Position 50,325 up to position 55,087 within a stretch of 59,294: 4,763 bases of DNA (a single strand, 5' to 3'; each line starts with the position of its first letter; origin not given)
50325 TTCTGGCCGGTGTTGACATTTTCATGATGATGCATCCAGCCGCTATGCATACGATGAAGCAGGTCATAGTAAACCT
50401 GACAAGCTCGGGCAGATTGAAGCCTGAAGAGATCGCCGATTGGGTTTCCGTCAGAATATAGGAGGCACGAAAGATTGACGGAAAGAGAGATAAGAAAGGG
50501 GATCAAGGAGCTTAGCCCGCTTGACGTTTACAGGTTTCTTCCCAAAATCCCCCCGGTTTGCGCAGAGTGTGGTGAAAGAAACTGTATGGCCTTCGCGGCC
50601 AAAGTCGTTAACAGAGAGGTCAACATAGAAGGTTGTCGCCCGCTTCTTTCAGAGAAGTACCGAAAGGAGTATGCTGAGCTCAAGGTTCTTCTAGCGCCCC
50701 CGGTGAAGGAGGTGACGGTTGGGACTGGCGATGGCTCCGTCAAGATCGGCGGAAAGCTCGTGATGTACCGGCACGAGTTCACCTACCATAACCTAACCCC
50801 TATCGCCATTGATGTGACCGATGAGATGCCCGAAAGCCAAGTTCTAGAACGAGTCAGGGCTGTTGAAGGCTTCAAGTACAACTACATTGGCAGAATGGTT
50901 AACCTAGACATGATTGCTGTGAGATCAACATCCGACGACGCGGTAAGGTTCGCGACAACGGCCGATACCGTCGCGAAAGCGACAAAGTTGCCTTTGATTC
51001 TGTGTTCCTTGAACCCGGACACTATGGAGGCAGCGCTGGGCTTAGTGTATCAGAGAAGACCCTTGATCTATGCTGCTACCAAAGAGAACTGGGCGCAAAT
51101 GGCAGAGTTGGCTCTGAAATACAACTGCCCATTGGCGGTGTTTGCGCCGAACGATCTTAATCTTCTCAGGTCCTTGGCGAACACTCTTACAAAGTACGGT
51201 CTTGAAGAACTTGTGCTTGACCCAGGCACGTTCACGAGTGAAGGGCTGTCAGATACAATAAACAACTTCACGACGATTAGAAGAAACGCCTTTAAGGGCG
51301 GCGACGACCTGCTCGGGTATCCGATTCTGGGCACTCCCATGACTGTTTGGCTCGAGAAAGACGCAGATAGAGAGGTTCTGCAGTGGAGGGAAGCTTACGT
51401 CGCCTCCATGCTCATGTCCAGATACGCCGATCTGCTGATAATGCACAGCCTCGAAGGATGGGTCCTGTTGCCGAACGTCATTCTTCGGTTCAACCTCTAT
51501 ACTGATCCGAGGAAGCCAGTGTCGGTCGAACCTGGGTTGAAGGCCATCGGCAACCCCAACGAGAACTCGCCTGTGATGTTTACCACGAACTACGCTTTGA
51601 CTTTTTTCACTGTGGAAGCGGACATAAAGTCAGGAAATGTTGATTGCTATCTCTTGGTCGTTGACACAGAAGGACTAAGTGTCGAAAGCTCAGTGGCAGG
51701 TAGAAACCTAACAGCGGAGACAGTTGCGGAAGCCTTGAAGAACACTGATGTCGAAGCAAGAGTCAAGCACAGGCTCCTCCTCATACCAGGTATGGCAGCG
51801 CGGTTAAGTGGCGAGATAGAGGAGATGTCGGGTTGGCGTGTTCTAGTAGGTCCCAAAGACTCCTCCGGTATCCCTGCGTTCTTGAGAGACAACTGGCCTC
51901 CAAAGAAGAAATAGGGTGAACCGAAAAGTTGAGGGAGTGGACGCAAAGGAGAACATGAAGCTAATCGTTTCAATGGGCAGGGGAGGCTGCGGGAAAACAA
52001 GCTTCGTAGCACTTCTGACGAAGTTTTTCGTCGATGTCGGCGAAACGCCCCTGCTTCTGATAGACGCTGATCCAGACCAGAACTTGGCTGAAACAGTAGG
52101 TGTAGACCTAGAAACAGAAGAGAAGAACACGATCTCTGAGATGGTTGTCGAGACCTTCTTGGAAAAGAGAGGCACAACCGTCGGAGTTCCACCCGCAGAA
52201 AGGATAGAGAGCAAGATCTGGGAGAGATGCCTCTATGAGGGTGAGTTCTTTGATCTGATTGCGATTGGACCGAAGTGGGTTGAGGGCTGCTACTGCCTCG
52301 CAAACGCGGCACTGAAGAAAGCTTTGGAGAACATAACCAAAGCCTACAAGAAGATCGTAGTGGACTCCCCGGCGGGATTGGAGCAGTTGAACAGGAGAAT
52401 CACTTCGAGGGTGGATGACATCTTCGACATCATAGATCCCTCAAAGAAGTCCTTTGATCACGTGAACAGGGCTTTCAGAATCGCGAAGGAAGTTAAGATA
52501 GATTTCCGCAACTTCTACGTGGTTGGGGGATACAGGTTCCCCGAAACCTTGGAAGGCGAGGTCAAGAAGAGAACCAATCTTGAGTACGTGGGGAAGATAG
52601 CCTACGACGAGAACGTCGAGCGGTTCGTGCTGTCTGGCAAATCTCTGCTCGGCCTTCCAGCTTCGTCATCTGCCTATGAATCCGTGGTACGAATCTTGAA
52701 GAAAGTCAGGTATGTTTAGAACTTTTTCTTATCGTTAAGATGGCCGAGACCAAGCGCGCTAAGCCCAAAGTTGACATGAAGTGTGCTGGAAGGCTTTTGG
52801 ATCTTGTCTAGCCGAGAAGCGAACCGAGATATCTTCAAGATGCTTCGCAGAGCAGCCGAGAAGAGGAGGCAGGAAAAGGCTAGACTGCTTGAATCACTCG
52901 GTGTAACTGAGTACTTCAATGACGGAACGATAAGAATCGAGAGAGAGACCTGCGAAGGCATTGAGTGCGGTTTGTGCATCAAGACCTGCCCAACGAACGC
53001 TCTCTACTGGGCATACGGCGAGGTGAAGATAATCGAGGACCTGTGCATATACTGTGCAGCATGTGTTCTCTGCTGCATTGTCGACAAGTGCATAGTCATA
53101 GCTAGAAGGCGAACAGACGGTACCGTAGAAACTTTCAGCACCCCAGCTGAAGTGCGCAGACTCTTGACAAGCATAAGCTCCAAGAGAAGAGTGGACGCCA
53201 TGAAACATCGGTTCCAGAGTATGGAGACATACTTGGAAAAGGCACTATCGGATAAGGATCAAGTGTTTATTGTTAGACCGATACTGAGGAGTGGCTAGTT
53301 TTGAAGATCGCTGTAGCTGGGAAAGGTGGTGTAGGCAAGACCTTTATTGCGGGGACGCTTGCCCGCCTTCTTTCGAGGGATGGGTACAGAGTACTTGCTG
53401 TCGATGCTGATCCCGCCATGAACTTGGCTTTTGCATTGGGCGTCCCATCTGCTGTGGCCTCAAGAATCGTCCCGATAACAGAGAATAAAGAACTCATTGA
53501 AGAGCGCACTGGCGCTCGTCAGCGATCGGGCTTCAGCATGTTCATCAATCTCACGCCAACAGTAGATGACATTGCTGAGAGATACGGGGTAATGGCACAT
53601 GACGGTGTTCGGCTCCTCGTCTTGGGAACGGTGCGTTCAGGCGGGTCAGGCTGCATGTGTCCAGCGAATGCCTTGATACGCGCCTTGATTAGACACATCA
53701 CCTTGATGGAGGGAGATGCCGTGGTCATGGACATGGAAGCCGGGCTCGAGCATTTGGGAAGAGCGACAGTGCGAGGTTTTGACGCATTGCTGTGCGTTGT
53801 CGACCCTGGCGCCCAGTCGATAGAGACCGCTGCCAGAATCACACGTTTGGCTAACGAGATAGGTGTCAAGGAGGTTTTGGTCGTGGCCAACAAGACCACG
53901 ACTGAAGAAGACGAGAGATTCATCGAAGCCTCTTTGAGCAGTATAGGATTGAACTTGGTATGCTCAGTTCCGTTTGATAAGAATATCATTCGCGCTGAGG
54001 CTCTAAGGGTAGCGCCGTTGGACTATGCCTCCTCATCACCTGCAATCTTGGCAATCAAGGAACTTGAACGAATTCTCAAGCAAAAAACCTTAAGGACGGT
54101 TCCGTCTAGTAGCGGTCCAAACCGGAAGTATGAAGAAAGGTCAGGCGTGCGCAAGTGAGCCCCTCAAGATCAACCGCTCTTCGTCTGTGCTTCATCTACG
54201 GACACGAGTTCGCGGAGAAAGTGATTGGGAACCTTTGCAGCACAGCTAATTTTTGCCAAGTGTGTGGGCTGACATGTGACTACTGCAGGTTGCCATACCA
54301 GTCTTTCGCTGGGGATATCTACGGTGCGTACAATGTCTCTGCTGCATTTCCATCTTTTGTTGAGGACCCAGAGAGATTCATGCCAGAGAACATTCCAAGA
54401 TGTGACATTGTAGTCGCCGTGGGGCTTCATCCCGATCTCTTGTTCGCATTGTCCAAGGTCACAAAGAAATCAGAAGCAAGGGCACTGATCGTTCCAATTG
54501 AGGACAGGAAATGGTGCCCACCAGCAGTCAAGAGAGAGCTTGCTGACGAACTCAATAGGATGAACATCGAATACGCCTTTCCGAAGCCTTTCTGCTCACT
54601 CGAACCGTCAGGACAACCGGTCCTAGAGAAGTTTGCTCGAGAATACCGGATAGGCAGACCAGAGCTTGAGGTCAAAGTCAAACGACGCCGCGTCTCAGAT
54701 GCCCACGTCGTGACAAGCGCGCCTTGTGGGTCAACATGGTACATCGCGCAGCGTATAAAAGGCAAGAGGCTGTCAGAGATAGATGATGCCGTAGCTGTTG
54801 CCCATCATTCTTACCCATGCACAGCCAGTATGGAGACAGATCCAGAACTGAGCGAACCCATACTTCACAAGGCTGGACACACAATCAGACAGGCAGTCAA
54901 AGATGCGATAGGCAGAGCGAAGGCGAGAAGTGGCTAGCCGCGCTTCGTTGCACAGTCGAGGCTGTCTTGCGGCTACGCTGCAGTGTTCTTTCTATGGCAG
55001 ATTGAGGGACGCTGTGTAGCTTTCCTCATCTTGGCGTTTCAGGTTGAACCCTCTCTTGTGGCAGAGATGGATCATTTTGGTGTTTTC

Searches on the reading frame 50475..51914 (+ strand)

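Call 84: search_protein_families(library=pfam, proteins=[window:50475-51914:+], max_evalue=0.001)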
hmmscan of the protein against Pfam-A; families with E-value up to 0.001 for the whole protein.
window:50475-51914:+ (479 aa): 2 families
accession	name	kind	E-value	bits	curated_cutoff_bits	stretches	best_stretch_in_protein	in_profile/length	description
PF03599.22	CdhD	-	9.9e-137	456.2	24.8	1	79-469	1-386/387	CO dehydrogenase/acetyl-CoA synthase delta subunit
PF04060.18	FeS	-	2.8e-08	33.8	23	1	29-56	6-33/33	Putative Fe-S cluster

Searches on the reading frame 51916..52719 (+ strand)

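Call 84: search_protein_families(library=pfam, proteins=[window:51916-52719:+], max_evalue=0.001)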
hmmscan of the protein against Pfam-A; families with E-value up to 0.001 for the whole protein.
window:51916-52719:+ (267 aa): 4 families
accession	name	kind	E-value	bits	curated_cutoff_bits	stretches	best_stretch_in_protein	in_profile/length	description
PF13614.12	AAA_31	-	3.5e-09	37.3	27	1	18-193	6-167/177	AAA domain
PF06564.18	CBP_BcsQ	-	6.4e-07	29.6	21.3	0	16-68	3-55/234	Cellulose biosynthesis protein BcsQ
PF01656.29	CbiA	-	2.2e-06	28.1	25.4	1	17-242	2-123/125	CobQ/CobB/MinD/ParA nucleotide binding domain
PF02374.21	ArsA_ATPase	-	0.00088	19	24.3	0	14-70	1-56/305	Anion-transporting ATPase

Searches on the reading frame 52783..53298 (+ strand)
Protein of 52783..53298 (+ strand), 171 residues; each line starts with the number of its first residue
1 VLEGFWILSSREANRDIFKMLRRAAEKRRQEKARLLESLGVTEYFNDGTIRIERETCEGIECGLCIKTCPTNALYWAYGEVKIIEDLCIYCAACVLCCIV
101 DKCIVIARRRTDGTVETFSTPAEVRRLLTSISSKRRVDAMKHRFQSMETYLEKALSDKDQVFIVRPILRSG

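Call 84: search_protein_families(library=pfam, proteins=[window:52783-53298:+], max_evalue=0.001)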
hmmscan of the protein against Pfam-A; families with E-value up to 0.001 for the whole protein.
window:52783-53298:+ (171 aa): 4 families
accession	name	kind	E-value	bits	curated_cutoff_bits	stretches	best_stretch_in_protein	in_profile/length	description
PF12838.12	Fer4_7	-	6.4e-06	27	27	1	60-100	3-50/52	4Fe-4S dicluster domain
PF14697.11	Fer4_21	-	0.00023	21.6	35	1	51-104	2-57/59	4Fe-4S dicluster domain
PF00037.32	Fer4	-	0.00034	20.7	21.1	1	60-75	9-24/24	4Fe-4S binding domain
PF12837.12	Fer4_6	-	0.00084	19.6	25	1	50-74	2-24/24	4Fe-4S binding domain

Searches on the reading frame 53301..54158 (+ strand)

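Call 84: search_protein_families(library=pfam, proteins=[window:53301-54158:+], max_evalue=0.001)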
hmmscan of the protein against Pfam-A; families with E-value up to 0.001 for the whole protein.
window:53301-54158:+ (285 aa): 6 families
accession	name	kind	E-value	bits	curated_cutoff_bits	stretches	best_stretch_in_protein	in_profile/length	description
PF01656.29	CbiA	-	2.7e-18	66.6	25.4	1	3-234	2-120/125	CobQ/CobB/MinD/ParA nucleotide binding domain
PF02374.21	ArsA_ATPase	-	1.8e-11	44.3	24.3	1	3-48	4-49/305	Anion-transporting ATPase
PF00142.24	Fer4_NifH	-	6e-11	42.8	25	1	1-43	1-43/271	4Fe-4S iron sulfur cluster binding proteins, NifH/frxC family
PF13614.12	AAA_31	-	1.5e-10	41.7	27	1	6-61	7-64/177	AAA domain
PF10609.15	ParA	-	8e-08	32.4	27.1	1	5-37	9-41/246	NUBPL iron-transfer P-loop NTPase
PF06564.18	CBP_BcsQ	-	0.0007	19.6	21.3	0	5-50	6-52/234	Cellulose biosynthesis protein BcsQ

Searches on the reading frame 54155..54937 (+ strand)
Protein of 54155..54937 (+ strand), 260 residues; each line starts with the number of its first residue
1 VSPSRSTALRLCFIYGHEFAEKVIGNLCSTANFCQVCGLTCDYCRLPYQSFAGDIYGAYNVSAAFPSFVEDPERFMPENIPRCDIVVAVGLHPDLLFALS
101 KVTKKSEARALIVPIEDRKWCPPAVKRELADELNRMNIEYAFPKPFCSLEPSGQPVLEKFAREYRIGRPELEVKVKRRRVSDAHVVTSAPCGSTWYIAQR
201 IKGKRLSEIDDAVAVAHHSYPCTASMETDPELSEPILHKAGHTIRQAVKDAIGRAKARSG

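Call 16: search_protein_families(library=pfam, proteins=[window:54155-54937:+], max_evalue=0.01)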
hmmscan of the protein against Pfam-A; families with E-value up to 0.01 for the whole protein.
window:54155-54937:+ (260 aa): 1 family
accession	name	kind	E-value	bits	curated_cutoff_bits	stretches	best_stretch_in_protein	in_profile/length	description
PF02593.20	DUF166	-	6.9e-63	212.6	24.4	1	13-253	2-220/221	Domain of unknown function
